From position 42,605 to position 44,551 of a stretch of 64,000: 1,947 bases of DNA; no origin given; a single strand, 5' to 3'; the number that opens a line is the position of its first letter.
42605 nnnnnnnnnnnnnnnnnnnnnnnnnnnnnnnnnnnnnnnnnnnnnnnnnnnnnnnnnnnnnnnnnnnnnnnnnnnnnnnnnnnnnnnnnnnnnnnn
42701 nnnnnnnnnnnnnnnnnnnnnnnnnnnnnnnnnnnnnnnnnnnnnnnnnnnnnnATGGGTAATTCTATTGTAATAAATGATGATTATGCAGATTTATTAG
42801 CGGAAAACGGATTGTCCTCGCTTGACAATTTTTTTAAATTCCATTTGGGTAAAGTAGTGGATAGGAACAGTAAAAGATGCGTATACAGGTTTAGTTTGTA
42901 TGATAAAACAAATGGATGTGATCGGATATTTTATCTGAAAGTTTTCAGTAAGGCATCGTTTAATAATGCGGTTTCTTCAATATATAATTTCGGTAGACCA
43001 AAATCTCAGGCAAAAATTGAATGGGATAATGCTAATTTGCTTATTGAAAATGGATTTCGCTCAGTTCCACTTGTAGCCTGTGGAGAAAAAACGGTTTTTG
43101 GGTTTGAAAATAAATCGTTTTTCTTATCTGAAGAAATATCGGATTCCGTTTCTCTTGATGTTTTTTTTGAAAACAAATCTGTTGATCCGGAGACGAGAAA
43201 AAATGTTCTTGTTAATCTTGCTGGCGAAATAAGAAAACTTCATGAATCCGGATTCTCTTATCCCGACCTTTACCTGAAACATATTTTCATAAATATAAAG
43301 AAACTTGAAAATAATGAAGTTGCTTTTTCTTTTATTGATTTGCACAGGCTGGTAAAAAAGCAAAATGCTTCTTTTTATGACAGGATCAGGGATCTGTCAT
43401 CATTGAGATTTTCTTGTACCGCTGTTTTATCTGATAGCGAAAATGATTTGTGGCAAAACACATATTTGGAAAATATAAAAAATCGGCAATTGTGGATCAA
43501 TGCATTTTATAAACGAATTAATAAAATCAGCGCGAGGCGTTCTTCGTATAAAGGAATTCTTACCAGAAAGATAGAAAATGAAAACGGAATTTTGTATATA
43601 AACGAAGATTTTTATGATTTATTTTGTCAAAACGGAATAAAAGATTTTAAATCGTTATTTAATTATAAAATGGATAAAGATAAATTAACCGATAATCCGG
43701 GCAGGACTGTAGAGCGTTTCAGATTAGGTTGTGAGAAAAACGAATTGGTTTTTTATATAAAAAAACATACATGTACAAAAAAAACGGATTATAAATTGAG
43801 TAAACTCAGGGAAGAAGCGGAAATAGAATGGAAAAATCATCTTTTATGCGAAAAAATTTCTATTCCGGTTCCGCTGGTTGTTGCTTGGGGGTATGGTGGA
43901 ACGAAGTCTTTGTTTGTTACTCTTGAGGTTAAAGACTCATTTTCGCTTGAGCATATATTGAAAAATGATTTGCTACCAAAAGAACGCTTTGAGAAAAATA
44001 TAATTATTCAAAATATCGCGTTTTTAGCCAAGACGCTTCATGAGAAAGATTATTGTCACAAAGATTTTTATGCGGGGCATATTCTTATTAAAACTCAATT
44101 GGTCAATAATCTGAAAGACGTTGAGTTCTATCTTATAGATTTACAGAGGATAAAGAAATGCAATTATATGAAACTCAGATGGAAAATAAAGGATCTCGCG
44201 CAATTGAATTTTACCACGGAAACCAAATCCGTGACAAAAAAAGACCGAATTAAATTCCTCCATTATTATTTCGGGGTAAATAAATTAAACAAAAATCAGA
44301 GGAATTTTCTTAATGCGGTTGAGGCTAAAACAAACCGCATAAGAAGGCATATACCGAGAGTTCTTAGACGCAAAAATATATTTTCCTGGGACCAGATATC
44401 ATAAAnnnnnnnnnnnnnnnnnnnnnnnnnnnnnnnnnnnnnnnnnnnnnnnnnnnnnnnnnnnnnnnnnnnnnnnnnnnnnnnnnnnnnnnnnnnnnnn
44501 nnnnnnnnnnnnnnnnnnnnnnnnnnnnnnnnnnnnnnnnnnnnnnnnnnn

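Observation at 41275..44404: Two adjacent genes that each encode tandem Kdo/WaaP-type LPS-kinase-like domains (four kinase-like domains in a row) inside the LPS-core operon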

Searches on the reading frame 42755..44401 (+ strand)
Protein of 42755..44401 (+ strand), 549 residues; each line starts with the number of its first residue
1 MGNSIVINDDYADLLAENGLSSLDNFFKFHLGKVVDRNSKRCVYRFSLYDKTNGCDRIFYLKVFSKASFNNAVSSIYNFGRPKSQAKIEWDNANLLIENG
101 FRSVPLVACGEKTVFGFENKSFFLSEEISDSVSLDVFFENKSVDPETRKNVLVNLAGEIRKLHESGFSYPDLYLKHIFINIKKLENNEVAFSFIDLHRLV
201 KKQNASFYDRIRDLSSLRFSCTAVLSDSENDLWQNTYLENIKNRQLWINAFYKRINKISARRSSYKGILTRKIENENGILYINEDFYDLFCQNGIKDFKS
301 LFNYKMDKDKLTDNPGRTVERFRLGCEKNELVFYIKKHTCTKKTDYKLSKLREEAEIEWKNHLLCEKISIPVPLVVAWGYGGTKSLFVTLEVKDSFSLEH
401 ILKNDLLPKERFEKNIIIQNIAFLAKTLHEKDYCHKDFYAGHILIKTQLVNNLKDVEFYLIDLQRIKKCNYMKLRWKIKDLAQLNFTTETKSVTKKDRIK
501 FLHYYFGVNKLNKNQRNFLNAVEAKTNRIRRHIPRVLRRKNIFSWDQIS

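Call 3: search_protein_families(library=pfam, proteins=[window:42755-44401:+], max_evalue=1)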
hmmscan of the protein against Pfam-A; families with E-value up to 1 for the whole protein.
window:42755-44401:+ (549 aa): 2 families
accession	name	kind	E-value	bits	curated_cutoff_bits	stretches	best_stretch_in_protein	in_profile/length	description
PF06293.20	Kdo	-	4.4e-42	144.3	21.3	2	32-234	8-202/207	Lipopolysaccharide kinase (Kdo/WaaP) family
PF19250.5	DUF5898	-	0.13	12.7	28.9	0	409-443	72-106/109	Family of unknown function (DUF5898)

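Call 4: search_protein_families(library=ncbifam, proteins=[window:42755-44401:+], max_evalue=1)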
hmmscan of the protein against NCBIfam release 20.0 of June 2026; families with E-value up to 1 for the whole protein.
window:42755-44401:+ (549 aa): 5 families
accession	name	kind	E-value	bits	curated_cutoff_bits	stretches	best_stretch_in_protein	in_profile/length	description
NF011703.0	PRK15123.1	equivalog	7.8e-53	179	170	2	326-535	41-263/268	lipopolysaccharide core heptose(I) kinase RfaP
NF002475.0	PRK01723.1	equivalog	2.9e-11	42.9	142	2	348-488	83-211/241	3-deoxy-D-manno-octulosonic acid kinase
NF007383.0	PRK09902.1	equivalog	3.5e-05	23.4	235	1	74-198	56-176/216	lipopolysaccharide kinase InaA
NF007174.0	PRK09605.1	equivalog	0.0093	14.5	447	1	339-464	369-471/535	bifunctional N(6)-L-threonylcarbamoyladenine synthase/serine/threonine protein kinase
TIGR02194.1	GlrX_NrdH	subfamily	0.082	13.1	85.75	1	91-118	36-64/72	glutaredoxin-like protein NrdH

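Call 8: search_solved_structures(query=window:42755-44401:+, max_evalue=0.01, show_alignments=2)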
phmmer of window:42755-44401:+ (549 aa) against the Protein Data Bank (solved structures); distinct sequences matched with E-value up to 0.01: 1.
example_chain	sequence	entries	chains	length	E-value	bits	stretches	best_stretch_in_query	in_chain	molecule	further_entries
6dfl_A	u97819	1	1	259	3e-19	72.1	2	414-523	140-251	Lipopolysaccharide core heptose(I) kinase RfaP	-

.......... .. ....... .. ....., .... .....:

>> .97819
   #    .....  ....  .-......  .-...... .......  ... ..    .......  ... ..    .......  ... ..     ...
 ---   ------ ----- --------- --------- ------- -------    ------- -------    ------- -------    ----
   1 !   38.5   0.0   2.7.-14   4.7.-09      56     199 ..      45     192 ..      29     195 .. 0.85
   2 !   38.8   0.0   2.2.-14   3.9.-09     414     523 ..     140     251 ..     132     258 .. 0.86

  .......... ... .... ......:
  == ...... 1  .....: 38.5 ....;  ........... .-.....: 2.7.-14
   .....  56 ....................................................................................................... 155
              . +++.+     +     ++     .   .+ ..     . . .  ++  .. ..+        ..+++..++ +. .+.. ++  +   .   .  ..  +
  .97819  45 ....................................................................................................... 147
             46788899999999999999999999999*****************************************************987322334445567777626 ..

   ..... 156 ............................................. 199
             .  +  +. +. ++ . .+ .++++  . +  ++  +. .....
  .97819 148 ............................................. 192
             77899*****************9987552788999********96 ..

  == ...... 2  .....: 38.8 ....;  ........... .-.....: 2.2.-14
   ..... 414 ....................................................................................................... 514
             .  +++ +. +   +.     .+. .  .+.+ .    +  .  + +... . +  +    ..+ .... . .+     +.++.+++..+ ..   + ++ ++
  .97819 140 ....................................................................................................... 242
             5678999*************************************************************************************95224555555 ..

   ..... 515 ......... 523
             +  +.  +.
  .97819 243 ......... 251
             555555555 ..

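Call 10: find_homologous_proteins(query=window:42755-44401:+, max_evalue=0.00001)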
Query window:42755-44401:+ (549 aa): 13 proteins with E <= 0.00001 among 8000 candidates.
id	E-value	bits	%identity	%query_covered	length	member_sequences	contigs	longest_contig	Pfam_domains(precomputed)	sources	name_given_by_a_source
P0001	0.0e+0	1235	100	100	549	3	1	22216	PF06293.21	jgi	-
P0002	5.3e-229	779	64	100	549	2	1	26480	PF06293.21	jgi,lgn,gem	-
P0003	3.0e-163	562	47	100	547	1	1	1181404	PF06293.21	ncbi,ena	-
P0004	9.6e-152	524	46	100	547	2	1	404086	PF06293.21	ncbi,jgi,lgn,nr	ncbi:MAG: lipopolysaccharide kinase InaA family protein [Candidatus Auribacterota bacterium]|jgi:tRN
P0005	1.5e-150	520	48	98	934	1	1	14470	PF06293.21,PF00534.27,PF13439.13,PF13692.13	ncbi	-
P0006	6.4e-148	512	45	100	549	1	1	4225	PF06293.21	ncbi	-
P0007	6.0e-145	502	43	100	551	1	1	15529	PF06293.21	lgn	-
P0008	7.2e-143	495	43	100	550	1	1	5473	PF06293.21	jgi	-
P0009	2.7e-142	493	44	100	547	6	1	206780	PF06293.21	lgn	-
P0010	1.3e-137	478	42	100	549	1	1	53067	PF06293.21,PF07714.24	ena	-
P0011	9.3e-136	472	43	100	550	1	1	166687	PF06293.21,PF07714.24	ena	-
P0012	1.9e-106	375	46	69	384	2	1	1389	PF06293.21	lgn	-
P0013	8.4e-103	363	45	74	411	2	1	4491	PF06293.21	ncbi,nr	ncbi:hypothetical protein J7L67_08630, partial [bacterium]|nr:hypothetical protein [bacterium]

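Call 18: search_protein_representatives(protein=window:42755-44401:+)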
Query: 549 residues. Proteins with E-value up to 0.001 (for the whole library): 2386; up to 1e-10: 836; up to 1e-30: 26. The best 150 are listed.
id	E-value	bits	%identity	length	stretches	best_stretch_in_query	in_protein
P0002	1.7e-229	779.2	64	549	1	1-548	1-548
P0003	9.6e-164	562.2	48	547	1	1-548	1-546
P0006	2.0e-148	511.7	46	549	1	3-548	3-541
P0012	6.1e-107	374.8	48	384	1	5-381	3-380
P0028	5.8e-64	232.9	41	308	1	20-311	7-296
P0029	2.5e-42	161.6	31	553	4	8-180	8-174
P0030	6.0e-40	153.7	28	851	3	414-535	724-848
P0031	6.0e-40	153.7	38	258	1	280-543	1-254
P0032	6.0e-38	147.1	28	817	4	454-533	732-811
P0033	2.7e-36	141.6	30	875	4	443-533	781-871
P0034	1.0e-35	139.7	27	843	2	7-539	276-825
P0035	4.3e-35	137.7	32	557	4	410-531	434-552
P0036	3.7e-34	134.6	33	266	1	4-262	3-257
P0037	3.3e-33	131.4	34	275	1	5-264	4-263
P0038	4.1e-33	131.1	30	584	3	368-535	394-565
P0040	5.4e-32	127.5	28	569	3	413-532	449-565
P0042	8.3e-32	126.8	36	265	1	7-244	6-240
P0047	6.2e-31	123.9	28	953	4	417-531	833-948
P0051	1.9e-30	122.4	29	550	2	282-543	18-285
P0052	3.5e-30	121.5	32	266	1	5-262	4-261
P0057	2.0e-29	118.9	31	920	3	8-179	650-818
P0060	4.5e-29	117.8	34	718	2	413-540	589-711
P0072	7.8e-28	113.7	32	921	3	417-541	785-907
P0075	8.3e-28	113.6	33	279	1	4-260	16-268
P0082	9.2e-27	110.2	35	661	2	413-540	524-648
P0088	3.0e-26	108.5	33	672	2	413-535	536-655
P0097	7.0e-26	107.3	33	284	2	413-541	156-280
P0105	2.2e-25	105.6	32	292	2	4-179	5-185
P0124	4.6e-24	101.3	30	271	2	5-179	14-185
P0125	6.8e-24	100.7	30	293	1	282-540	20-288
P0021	1.2e-23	99.9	31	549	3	57-295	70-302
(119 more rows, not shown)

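Call 26: list_cluster_members(proteins=[P0003, P0029, P0035, P0040, P0030, P0034, P0047, P0051, P0019, P0021])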
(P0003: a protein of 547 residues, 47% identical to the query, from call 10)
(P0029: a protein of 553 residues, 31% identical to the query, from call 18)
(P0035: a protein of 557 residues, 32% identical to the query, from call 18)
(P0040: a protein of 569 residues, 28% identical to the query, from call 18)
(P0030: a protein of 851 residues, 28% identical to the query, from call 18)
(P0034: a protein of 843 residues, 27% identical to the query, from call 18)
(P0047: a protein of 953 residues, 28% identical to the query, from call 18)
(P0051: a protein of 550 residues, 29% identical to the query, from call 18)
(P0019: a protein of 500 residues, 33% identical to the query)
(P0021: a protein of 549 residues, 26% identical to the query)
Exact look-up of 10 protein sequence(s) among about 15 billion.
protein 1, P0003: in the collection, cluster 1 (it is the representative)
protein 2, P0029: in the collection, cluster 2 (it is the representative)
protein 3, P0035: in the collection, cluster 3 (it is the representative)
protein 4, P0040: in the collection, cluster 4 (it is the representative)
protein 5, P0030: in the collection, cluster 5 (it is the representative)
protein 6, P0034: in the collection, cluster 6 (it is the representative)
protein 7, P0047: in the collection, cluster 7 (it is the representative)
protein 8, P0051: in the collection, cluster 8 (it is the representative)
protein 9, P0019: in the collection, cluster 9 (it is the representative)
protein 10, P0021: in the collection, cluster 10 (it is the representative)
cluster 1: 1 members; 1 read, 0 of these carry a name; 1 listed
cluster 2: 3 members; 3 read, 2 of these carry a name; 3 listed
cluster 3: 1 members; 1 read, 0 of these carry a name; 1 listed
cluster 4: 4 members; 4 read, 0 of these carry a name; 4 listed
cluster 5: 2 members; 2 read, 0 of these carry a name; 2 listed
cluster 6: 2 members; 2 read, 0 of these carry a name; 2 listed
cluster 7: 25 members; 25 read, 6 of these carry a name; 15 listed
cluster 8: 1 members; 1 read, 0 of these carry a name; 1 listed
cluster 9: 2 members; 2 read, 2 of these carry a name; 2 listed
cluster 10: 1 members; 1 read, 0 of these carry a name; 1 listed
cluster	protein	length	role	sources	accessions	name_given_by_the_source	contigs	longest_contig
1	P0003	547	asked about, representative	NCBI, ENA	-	-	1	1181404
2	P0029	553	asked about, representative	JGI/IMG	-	heptose I phosphotransferase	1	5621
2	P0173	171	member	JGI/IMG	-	heptose I phosphotransferase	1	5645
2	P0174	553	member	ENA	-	-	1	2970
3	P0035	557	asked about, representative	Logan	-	-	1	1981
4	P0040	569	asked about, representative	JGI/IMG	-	-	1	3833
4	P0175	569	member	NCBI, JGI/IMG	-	-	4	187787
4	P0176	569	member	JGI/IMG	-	-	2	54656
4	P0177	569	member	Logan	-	-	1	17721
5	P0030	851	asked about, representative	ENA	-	-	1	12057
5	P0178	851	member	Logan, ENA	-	-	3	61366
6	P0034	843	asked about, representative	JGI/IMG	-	-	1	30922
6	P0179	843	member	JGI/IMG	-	-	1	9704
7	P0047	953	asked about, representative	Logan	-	-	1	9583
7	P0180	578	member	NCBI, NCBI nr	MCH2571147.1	MAG: hypothetical protein MK103_07235, partial [Planctomycetes bacterium] | hypothetical protein [Planctomycetota bacterium]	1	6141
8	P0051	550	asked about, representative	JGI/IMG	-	-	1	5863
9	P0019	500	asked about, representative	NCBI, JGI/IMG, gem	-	thiamine kinase-like enzyme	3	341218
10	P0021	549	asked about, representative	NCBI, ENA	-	-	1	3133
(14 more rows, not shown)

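Call 27: find_related_loci(query=A1, collection=genome_contigs, flank=8000)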
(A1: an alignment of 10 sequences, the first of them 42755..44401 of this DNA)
Query A1 (549 aa) in genome_contigs; peptide patterns used: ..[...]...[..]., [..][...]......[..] (x = any residue, [..] = any of these).
41 stretches matched a pattern; 5 encode a relative of the query (tblastn E <= 1e-3); 5 distinct loci.
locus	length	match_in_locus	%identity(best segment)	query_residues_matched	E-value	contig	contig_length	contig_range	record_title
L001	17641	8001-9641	45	1-549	1e-159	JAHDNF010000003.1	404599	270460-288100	Bacterium isolate R3-B46 k141_29401, whole genome shotgun sequence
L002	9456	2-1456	45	61-548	3e-136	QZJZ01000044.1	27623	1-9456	MAG: Candidatus Auribacter fodinae isolate SURF_26 Ga0104751_1002593, whole genome shotgun sequence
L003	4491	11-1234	45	144-549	8e-107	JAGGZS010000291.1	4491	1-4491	MAG: bacterium isolate AUK210 PB_MBMC_164_c_000000000163, whole genome shotgun sequence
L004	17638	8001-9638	47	1-548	3e-171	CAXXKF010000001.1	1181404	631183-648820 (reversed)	MAG: Candidatus Auribacterota bacterium isolate 3f4a19dc-99c9-43a0-a9f8-0f63e283074a genome assembly, contig: contig_1,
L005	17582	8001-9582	41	20-549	6e-119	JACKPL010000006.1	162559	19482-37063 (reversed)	MAG: bacterium isolate HK-STAS-UBP3-1 HK-STAS-UBP3-1_6, whole genome shotgun sequence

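Call 34: predict_structure(alignment_id=A1)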
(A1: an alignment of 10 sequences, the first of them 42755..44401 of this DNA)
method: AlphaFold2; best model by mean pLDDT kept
length: 549 residues; sequences in the alignment: 10
mean_pLDDT: 85.3   pTM: 0.54
mean pLDDT of the five models: 85.3, 85.1, 84.6, 82.7, 82.5
residues with pLDDT >= 90: 247; 70-90: 243; 50-70: 46; < 50: 13
segments of 3 or more residues with pLDDT < 50: 262-267, 544-549
pLDDT, mean of each block of 10 residues (from residue 1): 89 91 90 80 90 90 80 65 84 93 92 86 92 87 88 97 94 91 91 90 91 92 85 94 91 80 47 84 83 90 83 71 80 89 66 83 82 90 90 89 85 89 93 88 87 83 87 90 90 88 93 92 91 66 43
secondary structure, 60 per line:
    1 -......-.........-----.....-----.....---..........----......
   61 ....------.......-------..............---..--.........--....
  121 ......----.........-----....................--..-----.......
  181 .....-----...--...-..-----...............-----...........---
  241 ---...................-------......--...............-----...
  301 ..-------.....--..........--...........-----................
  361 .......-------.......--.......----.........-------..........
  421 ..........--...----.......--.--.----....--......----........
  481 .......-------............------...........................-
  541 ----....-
elements in order: E2-7 H9-17 H23-27 E33-37 E41-50 E55-64 H71-77 H85-98 E106-114 E117-126 E131-133 H134-139 H145-164 E177-180 H181-185 E191-193 H207-221 H227-237 H244-262 E270-275 E278-283 H284-292 H298-302 E310-314 E317-326 E329-339 H345-367 E375-381 E384-390 E395-397 H398-403 H411-430 E433-435 E443-446 E457-460 E466-468 H473-487 H495-506 H513-539 H545-548

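Call 39: fold_search(model_id=the predicted structure, library=pdb)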
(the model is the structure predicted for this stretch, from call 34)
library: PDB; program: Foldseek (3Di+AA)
matches with E <= 10: 1988; with E <= 0.001: 1384
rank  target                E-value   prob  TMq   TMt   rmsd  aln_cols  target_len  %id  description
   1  6dfl_A                2.4e-14  1.00  0.36  0.76   4.4       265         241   21  WaaP in complex with acyl carrier protein (released 2019-04-03)
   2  8ewy_A                1.2e-10  1.00  0.24  0.15  20.2       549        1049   12  Structure of Janus Kinase (JAK) dimer complexed with cytokine receptor intracellular domain (released 2023-03-08)
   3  7t6f_A                7.4e-10  1.00  0.27  0.16  19.4       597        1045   12  Structure of active Janus Kinase (JAK) dimer complexed with cytokine receptor intracellular domain (released 2022-03-16)
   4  9p9u                  1.1e-09  1.00  0.23  0.23  19.0       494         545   12  EGFR-KDD with compound2 (released 2025-11-19)
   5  6wqx_D                2.6e-09  1.00  0.30  0.63   7.1       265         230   14  Human PRPK-TPRKB complex (released 2021-02-17)
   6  4oli                  3.2e-09  1.00  0.22  0.22  24.2       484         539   13  The pseudokinase/kinase protein from JAK-family member TYK2 (released 2014-05-28)
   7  6wqx_C                5.0e-09  1.00  0.29  0.61   5.7       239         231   15  Human PRPK-TPRKB complex (released 2021-02-17)
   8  7szc_C                6.2e-09  1.00  0.30  0.66   6.9       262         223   14  Crystal Structure Analysis of human PRPK complex with a compound (released 2022-12-14)
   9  7szc_A                7.7e-09  1.00  0.30  0.65   6.9       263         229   14  Crystal Structure Analysis of human PRPK complex with a compound (released 2022-12-14)
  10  7sza_A                8.5e-09  1.00  0.31  0.65   7.3       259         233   14  Crystal Structure Analysis of human PRPK complex with a compound (released 2023-01-25)
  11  7szb_C                1.3e-08  1.00  0.30  0.65   6.9       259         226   13  Crystal Structure Analysis of human PRPK complex with a compound (released 2023-01-25)
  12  7sza_C                1.5e-08  1.00  0.31  0.67   7.0       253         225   13  Crystal Structure Analysis of human PRPK complex with a compound (released 2023-01-25)
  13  7szb_A                1.5e-08  1.00  0.30  0.64   7.4       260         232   15  Crystal Structure Analysis of human PRPK complex with a compound (released 2023-01-25)
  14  7szd_A                3.7e-08  1.00  0.31  0.66   6.9       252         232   15  Crystal Structure Analysis of human PRPK complex with a compound (released 2022-12-14)
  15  2qoc                  5.0e-07  1.00  0.25  0.42  15.2       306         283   12  Human EphA3 kinase domain, phosphorylated, AMP-PNP bound structure (released 2007-08-21)
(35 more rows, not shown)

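Call 55: search_protein_families(library=ncbifam, proteins=[P0036, P0037, P0042, P0075, P0052, P0031, P0105, P0124, P0125, P0097], max_evalue=0.00001)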
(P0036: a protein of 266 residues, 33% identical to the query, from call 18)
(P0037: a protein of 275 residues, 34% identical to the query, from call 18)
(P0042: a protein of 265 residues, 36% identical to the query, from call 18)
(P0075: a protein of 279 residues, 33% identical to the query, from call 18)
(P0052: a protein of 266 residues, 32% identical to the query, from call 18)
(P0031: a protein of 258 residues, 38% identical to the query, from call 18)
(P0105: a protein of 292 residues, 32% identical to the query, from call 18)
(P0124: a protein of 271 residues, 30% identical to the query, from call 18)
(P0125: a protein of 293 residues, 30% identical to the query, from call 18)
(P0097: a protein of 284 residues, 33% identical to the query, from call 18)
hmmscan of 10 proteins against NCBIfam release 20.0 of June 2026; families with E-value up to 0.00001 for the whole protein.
P0036 (266 aa): 1 family
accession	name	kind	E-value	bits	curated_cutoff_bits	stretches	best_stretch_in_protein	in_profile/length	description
NF011703.0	PRK15123.1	equivalog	2.2e-24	85.7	170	1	30-246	26-243/268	lipopolysaccharide core heptose(I) kinase RfaP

P0037 (275 aa): 1 family
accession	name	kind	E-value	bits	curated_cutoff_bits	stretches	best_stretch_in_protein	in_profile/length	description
NF011703.0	PRK15123.1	equivalog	2.8e-27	95.3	170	1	26-262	22-262/268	lipopolysaccharide core heptose(I) kinase RfaP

P0042 (265 aa): 1 family
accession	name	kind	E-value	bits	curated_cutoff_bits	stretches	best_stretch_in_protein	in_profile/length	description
NF011703.0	PRK15123.1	equivalog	1.7e-18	66.5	170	1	55-221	47-219/268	lipopolysaccharide core heptose(I) kinase RfaP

P0075 (279 aa): 1 family
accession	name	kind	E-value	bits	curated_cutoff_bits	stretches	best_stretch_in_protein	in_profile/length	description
NF011703.0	PRK15123.1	equivalog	2.5e-26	92.1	170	1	64-232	43-216/268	lipopolysaccharide core heptose(I) kinase RfaP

P0052 (266 aa): 1 family
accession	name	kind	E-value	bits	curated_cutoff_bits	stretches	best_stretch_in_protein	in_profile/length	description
NF011703.0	PRK15123.1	equivalog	1.9e-26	92.5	170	1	46-260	38-260/268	lipopolysaccharide core heptose(I) kinase RfaP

P0031 (258 aa): 2 families
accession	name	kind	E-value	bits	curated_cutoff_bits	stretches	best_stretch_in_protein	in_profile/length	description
NF011703.0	PRK15123.1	equivalog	1.6e-34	119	170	1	67-249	74-265/268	lipopolysaccharide core heptose(I) kinase RfaP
NF002475.0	PRK01723.1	equivalog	3.2e-11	42.7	142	1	52-210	72-220/241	3-deoxy-D-manno-octulosonic acid kinase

P0105 (292 aa): 2 families
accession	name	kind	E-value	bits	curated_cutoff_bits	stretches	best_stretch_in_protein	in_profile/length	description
NF011703.0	PRK15123.1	equivalog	6.2e-55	185.9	170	1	29-276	23-266/268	lipopolysaccharide core heptose(I) kinase RfaP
NF002475.0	PRK01723.1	equivalog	1.7e-09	37.1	142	1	85-228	88-213/241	3-deoxy-D-manno-octulosonic acid kinase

P0124 (271 aa): 3 families
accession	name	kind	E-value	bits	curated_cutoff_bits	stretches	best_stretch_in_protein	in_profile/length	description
NF011703.0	PRK15123.1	equivalog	1.1e-44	152.4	170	1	27-267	14-262/268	lipopolysaccharide core heptose(I) kinase RfaP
NF007383.0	PRK09902.1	equivalog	1.1e-06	28.3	235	1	123-207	98-182/216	lipopolysaccharide kinase InaA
NF002475.0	PRK01723.1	equivalog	3.5e-06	26.2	142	0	96-223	89-210/241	3-deoxy-D-manno-octulosonic acid kinase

P0125 (293 aa): 1 family
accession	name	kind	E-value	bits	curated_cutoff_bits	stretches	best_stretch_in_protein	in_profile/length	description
NF011703.0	PRK15123.1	equivalog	7.9e-37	126.6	170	1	44-282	26-262/268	lipopolysaccharide core heptose(I) kinase RfaP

P0097 (284 aa): 1 family
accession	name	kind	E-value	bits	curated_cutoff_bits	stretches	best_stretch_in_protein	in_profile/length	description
NF011703.0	PRK15123.1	equivalog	1.4e-41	142.2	170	1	30-274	19-263/268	lipopolysaccharide core heptose(I) kinase RfaP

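Call 57: find_encoding_contigs(protein=P0036, flank=5000, max_places=3)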
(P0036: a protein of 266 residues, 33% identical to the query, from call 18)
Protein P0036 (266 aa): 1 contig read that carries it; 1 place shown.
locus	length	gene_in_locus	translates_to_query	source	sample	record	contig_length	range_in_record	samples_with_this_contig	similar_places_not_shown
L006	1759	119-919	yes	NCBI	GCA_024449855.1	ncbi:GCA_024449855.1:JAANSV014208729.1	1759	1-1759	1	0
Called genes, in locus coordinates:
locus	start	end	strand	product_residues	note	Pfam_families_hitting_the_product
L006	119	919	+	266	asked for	PF06293:Kdo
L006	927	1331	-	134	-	-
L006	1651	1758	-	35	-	?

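Call 58: find_encoding_contigs(protein=P0040, flank=7000, max_places=2)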
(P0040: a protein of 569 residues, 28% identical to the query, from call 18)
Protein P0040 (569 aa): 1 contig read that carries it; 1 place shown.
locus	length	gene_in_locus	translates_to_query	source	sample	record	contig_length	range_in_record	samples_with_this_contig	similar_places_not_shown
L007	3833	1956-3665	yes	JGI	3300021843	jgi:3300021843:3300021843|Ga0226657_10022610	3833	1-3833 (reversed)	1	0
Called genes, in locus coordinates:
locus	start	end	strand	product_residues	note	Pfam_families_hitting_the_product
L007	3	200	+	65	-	?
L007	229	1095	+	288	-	PF06293:Kdo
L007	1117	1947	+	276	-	PF06293:Kdo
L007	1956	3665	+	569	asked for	PF06293:Kdo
